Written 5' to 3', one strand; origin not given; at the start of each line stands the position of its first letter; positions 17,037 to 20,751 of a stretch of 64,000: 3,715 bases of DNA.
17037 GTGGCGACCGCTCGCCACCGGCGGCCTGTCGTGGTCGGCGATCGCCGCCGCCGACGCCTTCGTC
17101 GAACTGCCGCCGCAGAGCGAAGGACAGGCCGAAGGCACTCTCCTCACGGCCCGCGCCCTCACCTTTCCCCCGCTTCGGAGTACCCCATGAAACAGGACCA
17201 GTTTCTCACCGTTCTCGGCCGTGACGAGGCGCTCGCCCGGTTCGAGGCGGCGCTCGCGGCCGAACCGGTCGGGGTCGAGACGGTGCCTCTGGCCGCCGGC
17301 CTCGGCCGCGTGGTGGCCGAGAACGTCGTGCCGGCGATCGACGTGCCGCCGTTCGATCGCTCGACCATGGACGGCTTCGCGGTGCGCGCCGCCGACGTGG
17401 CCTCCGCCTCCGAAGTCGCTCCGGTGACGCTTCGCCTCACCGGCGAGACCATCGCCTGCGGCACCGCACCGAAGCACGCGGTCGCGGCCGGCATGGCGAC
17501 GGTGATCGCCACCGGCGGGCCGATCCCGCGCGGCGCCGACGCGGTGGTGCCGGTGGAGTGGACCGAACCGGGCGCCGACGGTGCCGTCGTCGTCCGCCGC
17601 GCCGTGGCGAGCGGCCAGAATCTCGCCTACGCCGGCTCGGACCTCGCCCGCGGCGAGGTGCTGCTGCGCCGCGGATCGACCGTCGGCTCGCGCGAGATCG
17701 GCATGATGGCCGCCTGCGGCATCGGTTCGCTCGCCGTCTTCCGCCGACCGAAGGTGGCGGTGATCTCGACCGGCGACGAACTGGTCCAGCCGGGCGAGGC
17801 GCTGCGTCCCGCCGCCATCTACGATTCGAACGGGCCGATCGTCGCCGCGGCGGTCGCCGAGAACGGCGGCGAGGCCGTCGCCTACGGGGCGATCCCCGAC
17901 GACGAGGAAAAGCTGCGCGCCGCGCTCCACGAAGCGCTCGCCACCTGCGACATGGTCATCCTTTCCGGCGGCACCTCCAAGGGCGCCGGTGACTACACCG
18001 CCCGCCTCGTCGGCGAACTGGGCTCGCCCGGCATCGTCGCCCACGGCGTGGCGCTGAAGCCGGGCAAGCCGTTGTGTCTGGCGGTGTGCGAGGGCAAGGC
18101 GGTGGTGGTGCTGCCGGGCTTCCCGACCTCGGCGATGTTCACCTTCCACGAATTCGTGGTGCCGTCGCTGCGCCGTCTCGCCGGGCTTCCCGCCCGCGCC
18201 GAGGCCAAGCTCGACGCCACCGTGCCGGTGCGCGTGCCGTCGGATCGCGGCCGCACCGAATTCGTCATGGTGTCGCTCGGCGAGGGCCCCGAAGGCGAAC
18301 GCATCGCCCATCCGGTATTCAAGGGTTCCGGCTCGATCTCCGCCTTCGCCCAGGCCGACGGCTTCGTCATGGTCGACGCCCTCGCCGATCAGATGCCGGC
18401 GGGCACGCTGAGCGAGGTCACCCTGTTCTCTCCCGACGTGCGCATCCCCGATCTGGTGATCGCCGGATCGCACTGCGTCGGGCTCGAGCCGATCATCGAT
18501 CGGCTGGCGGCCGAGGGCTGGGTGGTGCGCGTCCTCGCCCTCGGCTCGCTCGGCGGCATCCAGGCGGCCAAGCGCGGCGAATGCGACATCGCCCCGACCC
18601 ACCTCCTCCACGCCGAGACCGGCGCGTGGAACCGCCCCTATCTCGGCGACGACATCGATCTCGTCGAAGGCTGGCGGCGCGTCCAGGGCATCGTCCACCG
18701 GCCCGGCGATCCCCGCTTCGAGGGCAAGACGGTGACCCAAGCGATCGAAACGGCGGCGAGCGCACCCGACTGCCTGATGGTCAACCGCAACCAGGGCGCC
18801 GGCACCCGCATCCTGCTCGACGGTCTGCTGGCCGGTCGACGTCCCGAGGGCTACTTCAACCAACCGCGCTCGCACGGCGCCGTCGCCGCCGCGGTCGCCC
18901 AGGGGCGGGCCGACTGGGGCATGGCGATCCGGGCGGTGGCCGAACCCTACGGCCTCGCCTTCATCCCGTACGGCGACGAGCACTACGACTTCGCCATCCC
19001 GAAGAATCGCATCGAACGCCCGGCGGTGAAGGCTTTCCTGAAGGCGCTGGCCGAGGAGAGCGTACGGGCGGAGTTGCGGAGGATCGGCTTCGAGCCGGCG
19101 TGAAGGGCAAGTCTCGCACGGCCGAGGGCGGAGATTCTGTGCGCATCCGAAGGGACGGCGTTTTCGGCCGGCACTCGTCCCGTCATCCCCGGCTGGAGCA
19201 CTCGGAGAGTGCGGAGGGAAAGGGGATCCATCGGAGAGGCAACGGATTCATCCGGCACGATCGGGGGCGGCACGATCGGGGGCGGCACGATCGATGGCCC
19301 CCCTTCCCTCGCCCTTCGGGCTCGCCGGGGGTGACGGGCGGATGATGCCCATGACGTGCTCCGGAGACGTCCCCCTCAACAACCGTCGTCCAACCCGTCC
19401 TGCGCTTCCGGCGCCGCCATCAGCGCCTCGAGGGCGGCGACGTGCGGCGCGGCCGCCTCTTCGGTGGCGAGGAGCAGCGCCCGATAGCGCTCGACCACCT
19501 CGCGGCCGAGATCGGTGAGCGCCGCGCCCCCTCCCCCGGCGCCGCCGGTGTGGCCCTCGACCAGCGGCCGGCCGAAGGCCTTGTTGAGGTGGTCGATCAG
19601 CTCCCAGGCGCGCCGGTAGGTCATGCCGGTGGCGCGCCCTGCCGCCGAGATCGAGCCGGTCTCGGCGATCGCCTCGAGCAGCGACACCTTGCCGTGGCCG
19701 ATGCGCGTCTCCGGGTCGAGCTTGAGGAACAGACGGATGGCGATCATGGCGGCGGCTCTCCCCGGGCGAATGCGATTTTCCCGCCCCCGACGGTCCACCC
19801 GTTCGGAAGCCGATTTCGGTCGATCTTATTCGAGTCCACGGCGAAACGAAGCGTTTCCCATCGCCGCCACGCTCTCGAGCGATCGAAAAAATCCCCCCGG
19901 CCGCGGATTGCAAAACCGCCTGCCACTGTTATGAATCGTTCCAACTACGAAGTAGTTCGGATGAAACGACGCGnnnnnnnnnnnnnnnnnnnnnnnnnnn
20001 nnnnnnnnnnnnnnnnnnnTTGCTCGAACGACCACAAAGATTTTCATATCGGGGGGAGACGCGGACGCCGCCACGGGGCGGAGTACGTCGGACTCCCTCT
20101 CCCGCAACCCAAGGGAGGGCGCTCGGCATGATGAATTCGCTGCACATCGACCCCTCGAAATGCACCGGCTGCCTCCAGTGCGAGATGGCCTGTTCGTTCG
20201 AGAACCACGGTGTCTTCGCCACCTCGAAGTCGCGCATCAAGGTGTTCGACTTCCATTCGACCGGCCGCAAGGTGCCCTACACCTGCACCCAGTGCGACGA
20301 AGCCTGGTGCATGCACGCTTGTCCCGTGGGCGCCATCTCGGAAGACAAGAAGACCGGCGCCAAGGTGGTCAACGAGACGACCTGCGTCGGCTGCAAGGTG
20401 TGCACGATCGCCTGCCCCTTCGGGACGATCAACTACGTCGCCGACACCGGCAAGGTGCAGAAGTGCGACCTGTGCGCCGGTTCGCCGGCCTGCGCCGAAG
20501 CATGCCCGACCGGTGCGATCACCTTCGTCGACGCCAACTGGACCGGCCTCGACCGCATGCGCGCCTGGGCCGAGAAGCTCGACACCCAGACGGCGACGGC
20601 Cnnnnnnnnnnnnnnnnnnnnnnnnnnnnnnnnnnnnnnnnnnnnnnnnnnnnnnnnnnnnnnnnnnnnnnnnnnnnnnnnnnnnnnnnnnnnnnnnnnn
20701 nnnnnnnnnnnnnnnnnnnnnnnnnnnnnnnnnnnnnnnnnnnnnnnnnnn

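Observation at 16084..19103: Catalytically degenerate MoeA paralogue translationally coupled (ATGA) to a canonical MoeA fused to a PBP-like domain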

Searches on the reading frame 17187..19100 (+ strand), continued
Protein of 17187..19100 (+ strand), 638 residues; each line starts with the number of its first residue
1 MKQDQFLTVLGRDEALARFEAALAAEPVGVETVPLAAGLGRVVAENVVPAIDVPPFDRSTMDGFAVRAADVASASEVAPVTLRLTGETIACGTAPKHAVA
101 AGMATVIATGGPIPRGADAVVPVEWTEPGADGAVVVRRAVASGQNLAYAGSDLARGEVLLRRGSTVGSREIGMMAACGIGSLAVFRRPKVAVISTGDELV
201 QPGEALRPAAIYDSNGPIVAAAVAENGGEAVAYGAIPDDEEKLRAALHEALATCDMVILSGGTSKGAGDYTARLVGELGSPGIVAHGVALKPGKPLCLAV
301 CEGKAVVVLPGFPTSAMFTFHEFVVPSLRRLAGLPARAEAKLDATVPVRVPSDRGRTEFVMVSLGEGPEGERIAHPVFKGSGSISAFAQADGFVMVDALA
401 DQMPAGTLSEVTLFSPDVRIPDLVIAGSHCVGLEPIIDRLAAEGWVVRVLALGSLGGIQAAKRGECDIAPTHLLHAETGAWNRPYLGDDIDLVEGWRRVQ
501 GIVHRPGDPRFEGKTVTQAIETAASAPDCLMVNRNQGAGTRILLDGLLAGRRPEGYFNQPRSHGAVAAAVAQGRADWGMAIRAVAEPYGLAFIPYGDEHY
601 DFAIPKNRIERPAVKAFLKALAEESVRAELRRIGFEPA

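Call 62: find_encoding_contigs(protein=P0214, flank=6000, max_places=3)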
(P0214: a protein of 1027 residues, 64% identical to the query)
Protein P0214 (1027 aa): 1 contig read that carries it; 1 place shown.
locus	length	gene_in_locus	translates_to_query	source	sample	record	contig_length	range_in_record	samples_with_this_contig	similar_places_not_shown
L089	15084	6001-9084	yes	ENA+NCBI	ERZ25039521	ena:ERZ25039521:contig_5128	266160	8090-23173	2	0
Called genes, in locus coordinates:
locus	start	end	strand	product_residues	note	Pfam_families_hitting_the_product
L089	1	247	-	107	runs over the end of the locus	PF13356:Arm-DNA-bind_3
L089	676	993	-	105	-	PF03401:TctC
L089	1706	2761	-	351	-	PF03401:TctC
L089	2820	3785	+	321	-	PF16868:NMT1_3, PF12974:Phosphonate-bd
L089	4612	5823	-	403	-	PF13433:Peripla_BP_5, PF13458:Peripla_BP_6, PF01094:ANF_receptor (weak)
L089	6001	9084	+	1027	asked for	PF03453:MoeA_N, PF00994:MoCF_biosynth (weak), PF03453:MoeA_N, PF00994:MoCF_biosynth, PF03454:MoeA_C, PF12727:PBP_like, PF13531:SBP_bac_11 (weak)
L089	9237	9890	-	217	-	PF12804:NTP_transf_3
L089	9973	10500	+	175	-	PF02492:cobW (weak), PF03205:MobB, PF03308:MeaB (faint)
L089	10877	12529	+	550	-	PF07690:MFS_1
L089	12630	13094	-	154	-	-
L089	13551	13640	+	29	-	PF09604:Potass_KdpF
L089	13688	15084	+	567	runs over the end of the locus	PF03814:KdpA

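Call 67: search_solved_structures(query=L070:6742-8001:+, max_evalue=1e-10)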
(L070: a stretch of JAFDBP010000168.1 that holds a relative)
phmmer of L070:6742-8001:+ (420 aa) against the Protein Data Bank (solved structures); distinct sequences matched with E-value up to 1e-10: 28.
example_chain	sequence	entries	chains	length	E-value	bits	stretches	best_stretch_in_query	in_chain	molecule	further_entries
1xi8_A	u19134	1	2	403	1.4e-73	251.4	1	19-410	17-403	Molybdenum cofactor biosynthesis protein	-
1wu2_A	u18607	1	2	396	1e-72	248.5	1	22-410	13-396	molybdopterin biosynthesis moeA protein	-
2nqq_A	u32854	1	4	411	2.1e-63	217.9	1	28-406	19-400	Molybdopterin biosynthesis protein moeA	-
1fc5_A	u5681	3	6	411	2.3e-63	217.8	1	28-406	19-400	MOLYBDOPTERIN BIOSYNTHESIS MOEA PROTEIN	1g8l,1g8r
2nro_A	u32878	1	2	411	3.1e-63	217.3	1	28-406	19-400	Molybdopterin biosynthesis protein moeA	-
2nqu_A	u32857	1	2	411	5.4e-63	216.5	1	28-406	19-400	Molybdopterin biosynthesis protein moeA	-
2nrs_A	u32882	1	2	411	6.2e-63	216.3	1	28-406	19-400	Molybdopterin biosynthesis protein moeA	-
2nqr_A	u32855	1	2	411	1e-62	215.6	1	28-406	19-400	Molybdopterin biosynthesis protein moeA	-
2nqk_A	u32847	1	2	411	1e-62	215.6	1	28-406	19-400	Molybdopterin biosynthesis protein moeA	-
2nrp_A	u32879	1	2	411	1.1e-62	215.5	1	28-406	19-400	Molybdopterin biosynthesis protein moeA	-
2nqm_A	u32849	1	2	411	1.3e-62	215.3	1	28-406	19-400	Molybdopterin biosynthesis protein moeA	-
2nqs_A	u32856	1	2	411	1.5e-62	215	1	28-406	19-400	Molybdopterin biosynthesis protein moeA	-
2nqn_A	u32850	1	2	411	1.8e-62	214.8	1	28-406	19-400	Molybdopterin biosynthesis protein moeA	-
2nqv_A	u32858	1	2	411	3.1e-62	214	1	28-406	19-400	Molybdopterin biosynthesis protein moeA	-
1uz5_A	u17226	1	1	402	2.5e-61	211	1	36-410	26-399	402AA LONG HYPOTHETICAL MOLYBDOPTERIN BIOSYNTHESIS MOEA PROTEIN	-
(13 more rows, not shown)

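Call 73: search_protein_families(library=pfam, proteins=[L058:9935-10486:+, L058:10078-10458:+, L058:6844-7950:+], max_evalue=0.01)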
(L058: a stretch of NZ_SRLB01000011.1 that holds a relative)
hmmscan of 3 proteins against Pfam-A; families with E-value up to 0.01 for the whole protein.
L058:9935-10486:+ (184 aa): 2 families
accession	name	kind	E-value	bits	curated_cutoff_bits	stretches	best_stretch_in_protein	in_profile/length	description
PF03205.20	MobB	-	8.3e-50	168.6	26.6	1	1-130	2-133/133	Molybdopterin guanine dinucleotide synthesis protein B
PF03308.22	MeaB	-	0.0083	15.6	23.1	0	1-32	36-67/273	Methylmalonyl Co-A mutase-associated GTPase MeaB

L058:10078-10458:+ (127 aa): 0 families

L058:6844-7950:+ (369 aa): 3 families
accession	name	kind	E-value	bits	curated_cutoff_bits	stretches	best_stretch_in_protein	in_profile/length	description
PF03453.22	MoeA_N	-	2.7e-16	60.1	30.8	1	17-161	2-160/160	MoeA N-terminal region (domain I and II)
PF00994.29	MoCF_biosynth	-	1.6e-15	57.5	26.6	1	177-291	13-143/144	Probable molybdopterin binding domain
PF03454.20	MoeA_C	-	0.00033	21.3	22.1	1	339-369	42-72/72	MoeA C-terminal region (domain IV)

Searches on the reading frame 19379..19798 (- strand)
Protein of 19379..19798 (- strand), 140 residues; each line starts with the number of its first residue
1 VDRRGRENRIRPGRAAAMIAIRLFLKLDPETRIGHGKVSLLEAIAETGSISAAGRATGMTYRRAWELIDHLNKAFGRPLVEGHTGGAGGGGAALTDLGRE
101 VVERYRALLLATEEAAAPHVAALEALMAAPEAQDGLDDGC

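Call 47: search_protein_families(library=pfam, proteins=[window:19379-19798:-], max_evalue=0.01)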
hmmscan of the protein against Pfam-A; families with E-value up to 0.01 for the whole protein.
window:19379-19798:- (140 aa): 1 family
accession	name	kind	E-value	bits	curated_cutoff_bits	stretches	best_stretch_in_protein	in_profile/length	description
PF00126.33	HTH_1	-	1.2e-09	38.4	26.6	1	39-99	5-60/60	Bacterial regulatory helix-turn-helix protein, lysR family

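Call 59: search_protein_families(library=ncbifam, proteins=[window:19379-19798:-], max_evalue=0.01)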
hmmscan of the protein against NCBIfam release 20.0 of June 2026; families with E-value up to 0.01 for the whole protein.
window:19379-19798:- (140 aa): 3 families
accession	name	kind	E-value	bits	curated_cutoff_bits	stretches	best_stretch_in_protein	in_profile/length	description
TIGR00637.1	ModE_repress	subfamily_domain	3.9e-25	87.8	98.5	1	33-116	2-85/100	ModE molybdate transport repressor domain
NF007957.0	PRK10676.1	equivalog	8.2e-17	61.2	369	1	21-108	5-92/263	molybdenum-dependent transcriptional regulator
NF045990.1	TransRegCbbRRhodb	equivalog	0.00031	19.9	450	1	40-124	13-93/304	LysR family regulator CbbR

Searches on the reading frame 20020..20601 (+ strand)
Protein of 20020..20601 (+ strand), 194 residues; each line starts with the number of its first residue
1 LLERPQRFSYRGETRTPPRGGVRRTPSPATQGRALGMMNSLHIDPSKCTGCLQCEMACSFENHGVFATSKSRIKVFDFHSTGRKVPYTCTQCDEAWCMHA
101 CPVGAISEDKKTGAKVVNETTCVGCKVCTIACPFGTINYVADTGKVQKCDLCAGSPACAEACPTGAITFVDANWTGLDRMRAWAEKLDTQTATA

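Call 47: search_protein_families(library=pfam, proteins=[window:20020-20601:+], max_evalue=0.01)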
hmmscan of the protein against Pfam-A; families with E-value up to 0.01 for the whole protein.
window:20020-20601:+ (194 aa): 14 families
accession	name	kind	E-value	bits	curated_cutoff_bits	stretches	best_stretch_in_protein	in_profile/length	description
PF12837.12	Fer4_6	-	1.4e-15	56.8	25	2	42-60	3-21/24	4Fe-4S binding domain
PF13247.11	Fer4_11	-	4.3e-15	56.2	26.2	1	85-171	6-99/100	4Fe-4S dicluster domain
PF00037.32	Fer4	-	4.3e-15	55.2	21.1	3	116-137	2-23/24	4Fe-4S binding domain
PF12838.12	Fer4_7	-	1e-14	55.1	27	4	88-135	1-51/52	4Fe-4S dicluster domain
PF13237.11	Fer4_10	-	5.2e-11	42.8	25.5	3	85-133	5-53/53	4Fe-4S dicluster domain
PF14697.11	Fer4_21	-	7.3e-11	42.5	35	3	88-137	7-57/59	4Fe-4S dicluster domain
PF13187.11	Fer4_9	-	3.6e-10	40.2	27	3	89-135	2-50/52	4Fe-4S dicluster domain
PF12797.12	Fer4_2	-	2.1e-08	34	24.5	2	42-59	4-21/22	4Fe-4S binding domain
PF12800.12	Fer4_4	-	5.9e-08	32.8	24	1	120-135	2-17/17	4Fe-4S binding domain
PF13484.11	Fer4_16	-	1.1e-07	33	30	0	89-112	2-24/66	4Fe-4S double cluster binding domain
PF25160.1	LdpA_Fe-S-bd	-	9.9e-07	28.9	27.6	1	96-140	8-46/49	LdpA Fe-S cluster-binding domain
PF12798.12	Fer4_3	-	9.7e-05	23.4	27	0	89-105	1-15/15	4Fe-4S binding domain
PF13183.11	Fer4_8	-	0.00041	21.3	27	0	46-104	3-67/68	4Fe-4S dicluster domain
PF13534.11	Fer4_17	-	0.00085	20.3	22.2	0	44-58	42-56/61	4Fe-4S dicluster domain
